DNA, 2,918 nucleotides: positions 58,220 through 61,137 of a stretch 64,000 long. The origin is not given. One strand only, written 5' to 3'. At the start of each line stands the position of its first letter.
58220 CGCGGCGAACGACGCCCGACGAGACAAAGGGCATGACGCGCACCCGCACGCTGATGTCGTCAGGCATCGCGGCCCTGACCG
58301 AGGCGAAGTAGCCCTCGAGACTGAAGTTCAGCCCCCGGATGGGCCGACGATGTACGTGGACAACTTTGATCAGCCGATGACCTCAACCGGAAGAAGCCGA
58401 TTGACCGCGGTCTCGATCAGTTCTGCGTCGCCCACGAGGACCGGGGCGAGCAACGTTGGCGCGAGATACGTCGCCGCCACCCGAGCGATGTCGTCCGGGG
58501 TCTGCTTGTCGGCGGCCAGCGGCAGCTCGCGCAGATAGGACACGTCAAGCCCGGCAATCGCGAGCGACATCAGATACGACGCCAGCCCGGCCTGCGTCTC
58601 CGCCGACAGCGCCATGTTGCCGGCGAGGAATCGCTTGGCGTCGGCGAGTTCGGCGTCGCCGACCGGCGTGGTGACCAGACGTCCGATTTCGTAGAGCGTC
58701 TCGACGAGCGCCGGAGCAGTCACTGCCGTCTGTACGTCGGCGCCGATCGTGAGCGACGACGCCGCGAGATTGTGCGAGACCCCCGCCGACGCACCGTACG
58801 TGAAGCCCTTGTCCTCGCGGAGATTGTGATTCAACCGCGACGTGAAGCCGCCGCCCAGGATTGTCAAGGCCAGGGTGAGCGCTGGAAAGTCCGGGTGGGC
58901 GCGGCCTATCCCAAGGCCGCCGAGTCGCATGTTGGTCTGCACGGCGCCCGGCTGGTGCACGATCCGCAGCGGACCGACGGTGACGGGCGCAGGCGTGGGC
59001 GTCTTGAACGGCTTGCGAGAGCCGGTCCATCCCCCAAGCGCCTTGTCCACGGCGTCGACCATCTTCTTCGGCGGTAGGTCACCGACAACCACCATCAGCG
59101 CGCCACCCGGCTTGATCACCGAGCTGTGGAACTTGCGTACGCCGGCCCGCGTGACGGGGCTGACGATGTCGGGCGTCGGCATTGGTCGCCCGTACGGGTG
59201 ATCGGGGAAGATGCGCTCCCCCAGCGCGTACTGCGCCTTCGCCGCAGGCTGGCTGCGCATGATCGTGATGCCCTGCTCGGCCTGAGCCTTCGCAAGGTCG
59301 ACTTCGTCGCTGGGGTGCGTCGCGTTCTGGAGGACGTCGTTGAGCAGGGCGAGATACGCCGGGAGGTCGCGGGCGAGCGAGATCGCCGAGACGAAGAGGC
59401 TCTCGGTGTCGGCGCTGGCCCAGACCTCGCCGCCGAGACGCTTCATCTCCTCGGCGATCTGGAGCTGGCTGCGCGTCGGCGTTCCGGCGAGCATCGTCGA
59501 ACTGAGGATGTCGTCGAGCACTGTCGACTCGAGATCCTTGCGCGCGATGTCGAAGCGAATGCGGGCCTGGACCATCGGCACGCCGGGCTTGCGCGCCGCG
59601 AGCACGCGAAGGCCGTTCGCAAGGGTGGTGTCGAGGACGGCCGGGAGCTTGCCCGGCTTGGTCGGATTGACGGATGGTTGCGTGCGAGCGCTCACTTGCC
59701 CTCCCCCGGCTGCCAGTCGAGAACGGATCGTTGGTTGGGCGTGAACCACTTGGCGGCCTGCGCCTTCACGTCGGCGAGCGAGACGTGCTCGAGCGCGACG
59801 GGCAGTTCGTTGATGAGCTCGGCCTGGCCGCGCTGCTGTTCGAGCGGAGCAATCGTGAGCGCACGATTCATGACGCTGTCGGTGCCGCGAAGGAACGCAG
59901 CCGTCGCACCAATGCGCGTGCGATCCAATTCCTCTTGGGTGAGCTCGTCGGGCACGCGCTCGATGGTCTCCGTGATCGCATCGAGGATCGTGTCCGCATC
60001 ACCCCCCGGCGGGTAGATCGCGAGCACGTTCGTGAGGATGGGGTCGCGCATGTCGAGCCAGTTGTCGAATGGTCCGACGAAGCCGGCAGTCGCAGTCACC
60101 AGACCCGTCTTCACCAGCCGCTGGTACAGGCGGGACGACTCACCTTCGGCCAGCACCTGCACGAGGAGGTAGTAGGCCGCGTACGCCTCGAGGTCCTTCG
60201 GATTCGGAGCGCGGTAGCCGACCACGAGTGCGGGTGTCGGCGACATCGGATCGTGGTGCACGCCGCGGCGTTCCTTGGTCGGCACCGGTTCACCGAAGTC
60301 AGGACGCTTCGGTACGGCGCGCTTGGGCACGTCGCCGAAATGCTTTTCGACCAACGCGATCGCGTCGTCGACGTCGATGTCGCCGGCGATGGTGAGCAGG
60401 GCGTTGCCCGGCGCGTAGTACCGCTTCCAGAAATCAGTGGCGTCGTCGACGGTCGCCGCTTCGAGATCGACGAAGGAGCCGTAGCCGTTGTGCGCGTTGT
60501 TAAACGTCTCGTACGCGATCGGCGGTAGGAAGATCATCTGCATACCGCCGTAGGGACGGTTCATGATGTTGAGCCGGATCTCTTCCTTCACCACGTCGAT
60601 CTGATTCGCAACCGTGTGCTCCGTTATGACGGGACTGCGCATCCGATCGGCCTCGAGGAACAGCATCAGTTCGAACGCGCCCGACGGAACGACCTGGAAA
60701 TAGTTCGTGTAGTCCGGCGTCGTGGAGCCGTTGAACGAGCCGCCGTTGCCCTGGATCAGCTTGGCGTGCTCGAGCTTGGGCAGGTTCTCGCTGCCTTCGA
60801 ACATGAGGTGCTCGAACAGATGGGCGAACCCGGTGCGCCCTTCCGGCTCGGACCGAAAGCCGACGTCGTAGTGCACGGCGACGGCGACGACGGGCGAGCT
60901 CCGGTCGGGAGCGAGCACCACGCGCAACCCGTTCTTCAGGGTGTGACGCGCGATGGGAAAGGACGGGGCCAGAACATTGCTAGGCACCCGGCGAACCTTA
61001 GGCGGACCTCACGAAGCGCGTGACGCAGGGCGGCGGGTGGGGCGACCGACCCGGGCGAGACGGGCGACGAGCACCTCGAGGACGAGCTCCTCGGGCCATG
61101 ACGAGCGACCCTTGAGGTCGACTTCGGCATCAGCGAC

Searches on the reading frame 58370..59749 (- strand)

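Call 83: search_protein_families(library=pfam, proteins=[window:58370-59749:-], max_evalue=0.0001)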
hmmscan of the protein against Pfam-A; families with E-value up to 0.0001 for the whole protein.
window:58370-59749:- (459 aa): 2 families
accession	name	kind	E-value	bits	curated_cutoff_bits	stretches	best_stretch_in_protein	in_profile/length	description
PF05193.26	Peptidase_M16_C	-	1.1e-25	91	23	1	199-373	2-179/181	Peptidase M16 inactive domain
PF00675.25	Peptidase_M16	-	6.8e-09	36.2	22.3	1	85-193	40-148/149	Insulinase (Peptidase family M16)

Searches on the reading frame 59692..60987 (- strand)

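Call 83: search_protein_families(library=pfam, proteins=[window:59692-60987:-], max_evalue=0.0001)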
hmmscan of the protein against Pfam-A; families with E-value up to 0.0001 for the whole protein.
window:59692-60987:- (431 aa): 2 families
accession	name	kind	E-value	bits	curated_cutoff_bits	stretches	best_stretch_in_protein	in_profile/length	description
PF05193.26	Peptidase_M16_C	-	1.5e-32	113.4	23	1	178-358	2-178/181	Peptidase M16 inactive domain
PF00675.25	Peptidase_M16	-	2.6e-20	73.3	22.3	1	22-138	1-117/149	Insulinase (Peptidase family M16)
